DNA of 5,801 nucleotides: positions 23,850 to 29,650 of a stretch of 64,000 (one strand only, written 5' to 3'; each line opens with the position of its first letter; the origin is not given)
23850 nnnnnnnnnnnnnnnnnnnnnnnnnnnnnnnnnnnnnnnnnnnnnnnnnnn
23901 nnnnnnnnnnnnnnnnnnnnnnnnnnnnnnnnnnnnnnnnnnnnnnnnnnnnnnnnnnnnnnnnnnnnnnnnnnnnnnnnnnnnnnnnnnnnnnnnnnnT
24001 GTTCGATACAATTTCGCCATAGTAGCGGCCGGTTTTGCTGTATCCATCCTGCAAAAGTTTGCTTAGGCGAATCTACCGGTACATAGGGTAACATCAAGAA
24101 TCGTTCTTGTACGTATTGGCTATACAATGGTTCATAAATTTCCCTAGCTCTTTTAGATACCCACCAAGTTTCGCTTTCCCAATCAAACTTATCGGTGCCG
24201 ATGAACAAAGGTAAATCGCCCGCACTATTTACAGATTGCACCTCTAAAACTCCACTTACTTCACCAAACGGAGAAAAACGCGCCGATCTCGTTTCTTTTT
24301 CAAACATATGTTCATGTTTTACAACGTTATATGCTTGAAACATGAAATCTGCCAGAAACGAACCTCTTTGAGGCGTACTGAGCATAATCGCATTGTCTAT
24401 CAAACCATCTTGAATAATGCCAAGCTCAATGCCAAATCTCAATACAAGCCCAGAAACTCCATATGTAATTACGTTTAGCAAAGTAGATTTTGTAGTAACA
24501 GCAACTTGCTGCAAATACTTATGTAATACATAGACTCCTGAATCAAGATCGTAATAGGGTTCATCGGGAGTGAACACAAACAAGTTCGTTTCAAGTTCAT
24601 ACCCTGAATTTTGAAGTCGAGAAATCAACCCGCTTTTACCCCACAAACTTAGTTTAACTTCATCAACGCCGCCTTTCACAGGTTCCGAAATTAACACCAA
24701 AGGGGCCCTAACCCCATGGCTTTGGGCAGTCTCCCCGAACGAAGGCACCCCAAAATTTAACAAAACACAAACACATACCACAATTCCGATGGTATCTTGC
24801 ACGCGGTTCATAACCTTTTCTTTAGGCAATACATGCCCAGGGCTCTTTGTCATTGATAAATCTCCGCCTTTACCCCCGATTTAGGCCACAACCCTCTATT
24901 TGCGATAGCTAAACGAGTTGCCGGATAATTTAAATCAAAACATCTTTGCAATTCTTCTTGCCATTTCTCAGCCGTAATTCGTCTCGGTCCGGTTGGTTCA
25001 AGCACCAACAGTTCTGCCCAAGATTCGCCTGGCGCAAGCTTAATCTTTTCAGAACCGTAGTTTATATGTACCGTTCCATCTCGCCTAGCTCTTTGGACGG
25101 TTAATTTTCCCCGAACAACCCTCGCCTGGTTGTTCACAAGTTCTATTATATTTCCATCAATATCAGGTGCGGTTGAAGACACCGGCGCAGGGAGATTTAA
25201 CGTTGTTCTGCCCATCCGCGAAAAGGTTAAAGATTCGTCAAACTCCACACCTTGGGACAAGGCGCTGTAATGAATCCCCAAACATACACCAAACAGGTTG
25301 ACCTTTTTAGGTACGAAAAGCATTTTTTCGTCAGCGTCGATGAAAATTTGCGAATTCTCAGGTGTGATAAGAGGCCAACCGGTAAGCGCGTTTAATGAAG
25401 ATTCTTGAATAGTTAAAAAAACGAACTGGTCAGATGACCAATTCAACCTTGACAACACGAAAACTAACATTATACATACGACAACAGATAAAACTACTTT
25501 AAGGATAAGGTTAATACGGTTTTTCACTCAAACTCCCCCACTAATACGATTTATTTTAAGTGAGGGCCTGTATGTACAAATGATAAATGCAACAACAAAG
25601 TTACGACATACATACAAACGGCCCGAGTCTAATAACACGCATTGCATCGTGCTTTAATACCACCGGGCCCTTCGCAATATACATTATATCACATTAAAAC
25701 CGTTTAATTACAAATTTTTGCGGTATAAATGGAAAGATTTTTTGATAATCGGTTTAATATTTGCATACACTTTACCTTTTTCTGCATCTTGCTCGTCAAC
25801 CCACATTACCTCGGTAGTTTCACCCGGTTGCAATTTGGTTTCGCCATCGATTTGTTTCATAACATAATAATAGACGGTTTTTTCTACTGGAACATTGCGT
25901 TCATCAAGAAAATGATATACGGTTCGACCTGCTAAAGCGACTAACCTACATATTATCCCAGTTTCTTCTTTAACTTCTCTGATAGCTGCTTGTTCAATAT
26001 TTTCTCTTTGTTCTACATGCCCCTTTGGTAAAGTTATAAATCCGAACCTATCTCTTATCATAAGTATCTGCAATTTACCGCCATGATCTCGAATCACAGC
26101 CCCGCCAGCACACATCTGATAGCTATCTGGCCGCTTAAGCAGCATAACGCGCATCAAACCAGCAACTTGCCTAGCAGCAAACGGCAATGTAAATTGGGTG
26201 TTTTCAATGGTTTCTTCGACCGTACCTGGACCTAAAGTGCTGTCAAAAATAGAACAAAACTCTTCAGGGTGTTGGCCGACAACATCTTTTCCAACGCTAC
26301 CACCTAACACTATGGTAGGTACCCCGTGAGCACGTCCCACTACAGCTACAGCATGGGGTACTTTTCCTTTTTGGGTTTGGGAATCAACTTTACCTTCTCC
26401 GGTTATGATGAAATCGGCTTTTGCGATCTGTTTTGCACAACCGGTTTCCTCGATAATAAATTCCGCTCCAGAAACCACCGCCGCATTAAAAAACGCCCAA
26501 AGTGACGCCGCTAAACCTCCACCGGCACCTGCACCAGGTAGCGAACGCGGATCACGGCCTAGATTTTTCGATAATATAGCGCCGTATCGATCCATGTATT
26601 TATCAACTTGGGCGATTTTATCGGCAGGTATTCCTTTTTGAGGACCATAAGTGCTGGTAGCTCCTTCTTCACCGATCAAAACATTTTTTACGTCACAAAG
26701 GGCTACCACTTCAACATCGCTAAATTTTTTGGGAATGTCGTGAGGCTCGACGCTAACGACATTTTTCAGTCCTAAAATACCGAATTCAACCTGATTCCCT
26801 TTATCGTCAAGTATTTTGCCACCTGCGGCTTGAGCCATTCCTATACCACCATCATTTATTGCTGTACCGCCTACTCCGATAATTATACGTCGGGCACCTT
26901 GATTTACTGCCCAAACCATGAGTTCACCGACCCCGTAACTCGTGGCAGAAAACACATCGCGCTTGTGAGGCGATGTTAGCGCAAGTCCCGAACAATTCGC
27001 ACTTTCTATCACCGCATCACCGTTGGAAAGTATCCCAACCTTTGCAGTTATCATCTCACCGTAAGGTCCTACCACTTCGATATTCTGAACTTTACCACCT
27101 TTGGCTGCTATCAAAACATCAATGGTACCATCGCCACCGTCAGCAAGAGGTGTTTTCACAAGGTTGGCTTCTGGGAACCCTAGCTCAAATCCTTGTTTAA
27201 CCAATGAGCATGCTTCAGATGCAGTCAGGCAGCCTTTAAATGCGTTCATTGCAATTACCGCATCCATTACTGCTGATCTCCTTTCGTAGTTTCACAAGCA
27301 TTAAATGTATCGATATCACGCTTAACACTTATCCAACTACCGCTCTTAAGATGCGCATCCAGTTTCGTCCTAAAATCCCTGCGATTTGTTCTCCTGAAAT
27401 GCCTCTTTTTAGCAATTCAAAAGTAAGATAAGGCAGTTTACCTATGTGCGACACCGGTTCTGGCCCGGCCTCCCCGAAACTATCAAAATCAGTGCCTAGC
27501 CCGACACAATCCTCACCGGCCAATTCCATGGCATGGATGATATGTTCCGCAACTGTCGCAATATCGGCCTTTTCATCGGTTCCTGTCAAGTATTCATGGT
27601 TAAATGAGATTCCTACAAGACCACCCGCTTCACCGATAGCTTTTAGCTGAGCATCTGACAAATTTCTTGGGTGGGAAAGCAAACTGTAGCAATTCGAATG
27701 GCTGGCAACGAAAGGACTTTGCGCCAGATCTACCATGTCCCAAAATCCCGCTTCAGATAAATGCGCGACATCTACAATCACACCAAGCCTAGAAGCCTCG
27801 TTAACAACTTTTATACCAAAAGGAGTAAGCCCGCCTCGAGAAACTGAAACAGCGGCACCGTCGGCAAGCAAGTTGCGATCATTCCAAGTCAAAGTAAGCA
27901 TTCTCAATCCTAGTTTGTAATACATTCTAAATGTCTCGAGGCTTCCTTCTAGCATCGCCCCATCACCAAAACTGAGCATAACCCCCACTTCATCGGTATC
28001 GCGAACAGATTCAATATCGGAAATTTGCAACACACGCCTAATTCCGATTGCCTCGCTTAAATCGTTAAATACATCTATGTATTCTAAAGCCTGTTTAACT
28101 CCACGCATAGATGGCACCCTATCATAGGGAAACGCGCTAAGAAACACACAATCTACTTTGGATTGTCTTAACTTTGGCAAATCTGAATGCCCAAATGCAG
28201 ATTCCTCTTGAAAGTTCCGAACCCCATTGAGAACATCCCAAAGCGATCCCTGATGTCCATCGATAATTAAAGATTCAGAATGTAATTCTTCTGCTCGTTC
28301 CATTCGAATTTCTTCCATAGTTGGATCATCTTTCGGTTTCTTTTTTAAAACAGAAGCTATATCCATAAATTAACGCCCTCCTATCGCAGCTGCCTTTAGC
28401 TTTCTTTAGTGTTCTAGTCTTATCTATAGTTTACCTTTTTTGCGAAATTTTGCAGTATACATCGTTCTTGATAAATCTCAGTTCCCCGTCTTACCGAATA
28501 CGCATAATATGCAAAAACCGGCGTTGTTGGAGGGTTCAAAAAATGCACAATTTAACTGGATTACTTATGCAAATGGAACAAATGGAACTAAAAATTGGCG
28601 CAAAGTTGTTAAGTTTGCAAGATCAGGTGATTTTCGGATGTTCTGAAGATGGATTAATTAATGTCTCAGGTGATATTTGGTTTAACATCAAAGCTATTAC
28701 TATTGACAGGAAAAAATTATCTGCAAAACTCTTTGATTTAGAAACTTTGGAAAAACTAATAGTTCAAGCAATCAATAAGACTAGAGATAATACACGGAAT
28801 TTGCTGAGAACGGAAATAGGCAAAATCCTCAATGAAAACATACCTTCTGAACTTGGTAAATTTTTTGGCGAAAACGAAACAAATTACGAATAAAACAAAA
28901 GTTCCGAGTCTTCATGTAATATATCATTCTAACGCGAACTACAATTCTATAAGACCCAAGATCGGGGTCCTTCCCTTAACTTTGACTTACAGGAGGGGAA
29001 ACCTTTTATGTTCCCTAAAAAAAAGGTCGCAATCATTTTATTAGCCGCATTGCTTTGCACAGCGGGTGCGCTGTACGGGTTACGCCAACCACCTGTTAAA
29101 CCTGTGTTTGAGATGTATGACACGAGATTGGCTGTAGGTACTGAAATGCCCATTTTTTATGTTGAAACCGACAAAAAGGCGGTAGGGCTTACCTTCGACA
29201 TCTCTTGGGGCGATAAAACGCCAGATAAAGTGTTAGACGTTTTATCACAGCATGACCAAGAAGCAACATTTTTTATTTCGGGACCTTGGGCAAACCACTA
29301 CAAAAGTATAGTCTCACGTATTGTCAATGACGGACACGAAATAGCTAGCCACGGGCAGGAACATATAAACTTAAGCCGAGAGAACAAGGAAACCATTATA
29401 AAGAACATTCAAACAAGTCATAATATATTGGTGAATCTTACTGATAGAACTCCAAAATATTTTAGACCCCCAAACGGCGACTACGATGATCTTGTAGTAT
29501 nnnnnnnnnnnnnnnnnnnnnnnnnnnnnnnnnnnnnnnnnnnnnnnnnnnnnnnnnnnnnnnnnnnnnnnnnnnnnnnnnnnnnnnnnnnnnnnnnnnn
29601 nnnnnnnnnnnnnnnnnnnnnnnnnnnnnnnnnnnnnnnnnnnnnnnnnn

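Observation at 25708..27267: Glycerate kinase fused to a C-terminal NUDIX hydrolase domain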

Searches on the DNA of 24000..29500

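Call 69: search_rna_families(source=window, start=24000, end=29500, threshold=evalue, max_evalue=1)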
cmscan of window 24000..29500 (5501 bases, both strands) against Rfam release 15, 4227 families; matches with E-value up to 1: 1.
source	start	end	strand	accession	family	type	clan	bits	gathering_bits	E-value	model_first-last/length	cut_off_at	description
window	26646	26700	-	RF01139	sR2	Gene; snRNA; snoRNA; CD-box;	-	19.1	42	0.65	1-57/57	no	Small nucleolar RNA sR2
